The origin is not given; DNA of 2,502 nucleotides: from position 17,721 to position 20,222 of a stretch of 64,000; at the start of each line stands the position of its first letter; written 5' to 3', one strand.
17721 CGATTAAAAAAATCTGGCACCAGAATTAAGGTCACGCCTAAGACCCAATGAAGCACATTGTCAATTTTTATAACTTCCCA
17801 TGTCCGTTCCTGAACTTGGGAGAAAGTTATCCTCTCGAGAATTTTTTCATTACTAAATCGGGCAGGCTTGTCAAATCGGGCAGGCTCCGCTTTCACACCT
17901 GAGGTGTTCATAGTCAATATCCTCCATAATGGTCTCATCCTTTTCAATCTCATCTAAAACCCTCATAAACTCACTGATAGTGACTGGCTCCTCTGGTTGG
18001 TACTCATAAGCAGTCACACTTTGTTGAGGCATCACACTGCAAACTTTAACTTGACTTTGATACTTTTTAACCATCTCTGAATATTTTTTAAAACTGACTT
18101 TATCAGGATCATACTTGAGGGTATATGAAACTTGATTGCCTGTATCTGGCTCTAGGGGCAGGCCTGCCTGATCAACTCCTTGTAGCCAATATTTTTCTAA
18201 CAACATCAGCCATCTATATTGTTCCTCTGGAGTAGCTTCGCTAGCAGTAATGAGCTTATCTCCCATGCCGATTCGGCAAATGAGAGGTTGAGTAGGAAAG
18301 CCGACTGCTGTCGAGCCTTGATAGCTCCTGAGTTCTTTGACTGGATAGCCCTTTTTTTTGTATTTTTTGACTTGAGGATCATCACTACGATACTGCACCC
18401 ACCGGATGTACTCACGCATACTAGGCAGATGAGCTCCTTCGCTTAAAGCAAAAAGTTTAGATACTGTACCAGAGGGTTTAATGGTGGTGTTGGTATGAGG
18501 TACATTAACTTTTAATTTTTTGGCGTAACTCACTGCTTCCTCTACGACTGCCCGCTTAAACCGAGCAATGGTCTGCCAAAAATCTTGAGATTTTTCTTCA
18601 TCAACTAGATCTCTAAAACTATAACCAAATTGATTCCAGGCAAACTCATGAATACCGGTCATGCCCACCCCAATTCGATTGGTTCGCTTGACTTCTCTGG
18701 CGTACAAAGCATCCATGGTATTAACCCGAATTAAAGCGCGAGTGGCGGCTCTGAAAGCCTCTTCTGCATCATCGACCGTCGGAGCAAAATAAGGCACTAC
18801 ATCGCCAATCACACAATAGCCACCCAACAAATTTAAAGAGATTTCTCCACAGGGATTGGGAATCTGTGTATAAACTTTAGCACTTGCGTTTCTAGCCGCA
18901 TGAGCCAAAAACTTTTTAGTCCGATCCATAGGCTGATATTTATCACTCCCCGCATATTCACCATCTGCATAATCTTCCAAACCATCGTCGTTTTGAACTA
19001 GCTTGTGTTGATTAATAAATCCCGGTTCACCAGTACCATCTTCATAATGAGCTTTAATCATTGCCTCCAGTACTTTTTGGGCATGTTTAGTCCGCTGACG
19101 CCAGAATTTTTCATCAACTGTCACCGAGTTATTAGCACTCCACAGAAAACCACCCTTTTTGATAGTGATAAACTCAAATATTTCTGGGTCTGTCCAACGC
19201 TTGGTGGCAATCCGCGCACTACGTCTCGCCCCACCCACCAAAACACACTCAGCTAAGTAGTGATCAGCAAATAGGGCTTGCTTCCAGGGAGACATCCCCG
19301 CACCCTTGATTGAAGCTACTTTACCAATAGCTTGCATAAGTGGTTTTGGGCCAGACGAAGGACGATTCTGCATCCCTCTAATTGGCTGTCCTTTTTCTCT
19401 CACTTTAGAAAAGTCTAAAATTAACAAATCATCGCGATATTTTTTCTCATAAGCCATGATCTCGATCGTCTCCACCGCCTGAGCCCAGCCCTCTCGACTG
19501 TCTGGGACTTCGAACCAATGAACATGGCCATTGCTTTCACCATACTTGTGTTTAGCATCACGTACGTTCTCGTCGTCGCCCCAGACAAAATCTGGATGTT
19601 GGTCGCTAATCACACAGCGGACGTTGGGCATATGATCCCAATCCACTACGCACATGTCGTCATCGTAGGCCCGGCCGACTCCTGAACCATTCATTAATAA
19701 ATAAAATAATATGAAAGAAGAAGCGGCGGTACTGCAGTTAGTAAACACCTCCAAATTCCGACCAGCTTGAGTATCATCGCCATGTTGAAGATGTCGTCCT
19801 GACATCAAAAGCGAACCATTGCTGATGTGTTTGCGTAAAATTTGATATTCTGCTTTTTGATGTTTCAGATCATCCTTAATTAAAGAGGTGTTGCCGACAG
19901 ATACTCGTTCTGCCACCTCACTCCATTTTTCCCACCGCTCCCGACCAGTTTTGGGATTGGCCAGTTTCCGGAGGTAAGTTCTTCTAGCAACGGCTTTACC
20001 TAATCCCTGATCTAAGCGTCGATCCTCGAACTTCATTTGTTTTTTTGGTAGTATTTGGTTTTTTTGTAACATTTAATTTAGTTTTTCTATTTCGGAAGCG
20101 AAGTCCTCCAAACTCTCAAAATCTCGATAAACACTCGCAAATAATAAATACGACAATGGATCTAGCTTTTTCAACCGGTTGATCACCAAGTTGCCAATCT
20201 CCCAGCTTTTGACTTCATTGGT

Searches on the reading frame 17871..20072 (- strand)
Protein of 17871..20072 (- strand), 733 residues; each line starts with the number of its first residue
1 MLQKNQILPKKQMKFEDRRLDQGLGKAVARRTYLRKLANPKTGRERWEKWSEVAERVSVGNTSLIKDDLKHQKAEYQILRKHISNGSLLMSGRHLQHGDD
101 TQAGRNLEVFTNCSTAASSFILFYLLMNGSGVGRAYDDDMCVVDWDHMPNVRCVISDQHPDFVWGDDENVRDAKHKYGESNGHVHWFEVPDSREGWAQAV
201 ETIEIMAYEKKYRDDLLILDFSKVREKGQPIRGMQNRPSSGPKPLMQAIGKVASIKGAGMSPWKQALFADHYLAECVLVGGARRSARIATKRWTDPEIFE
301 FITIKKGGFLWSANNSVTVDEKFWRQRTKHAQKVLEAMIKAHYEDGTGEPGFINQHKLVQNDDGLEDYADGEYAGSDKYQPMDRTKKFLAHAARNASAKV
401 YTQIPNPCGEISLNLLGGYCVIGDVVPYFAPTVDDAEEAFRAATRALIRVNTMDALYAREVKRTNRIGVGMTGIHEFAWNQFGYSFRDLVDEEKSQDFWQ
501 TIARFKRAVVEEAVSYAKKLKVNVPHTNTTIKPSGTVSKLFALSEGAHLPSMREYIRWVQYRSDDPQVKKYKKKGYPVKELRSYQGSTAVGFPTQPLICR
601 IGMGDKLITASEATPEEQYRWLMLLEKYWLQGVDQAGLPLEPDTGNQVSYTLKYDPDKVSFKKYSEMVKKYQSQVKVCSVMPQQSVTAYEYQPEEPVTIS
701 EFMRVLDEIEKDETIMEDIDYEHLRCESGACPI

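Call 85: search_protein_families(library=pfam, proteins=[window:17871-20072:-], max_evalue=0.00001)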
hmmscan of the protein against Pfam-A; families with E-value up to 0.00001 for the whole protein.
window:17871-20072:- (733 aa): 2 families
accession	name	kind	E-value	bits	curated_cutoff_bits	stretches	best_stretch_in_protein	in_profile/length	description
PF21995.1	RNR-II_ins_dom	-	4.9e-10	40.1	27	1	176-254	27-105/107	B12-dependent ribonucleotide reductase, insertion domain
PF02867.20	Ribonuc_red_lgC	-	1.4e-08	34.3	23.9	0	274-334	67-132/523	Ribonucleotide reductase, barrel domain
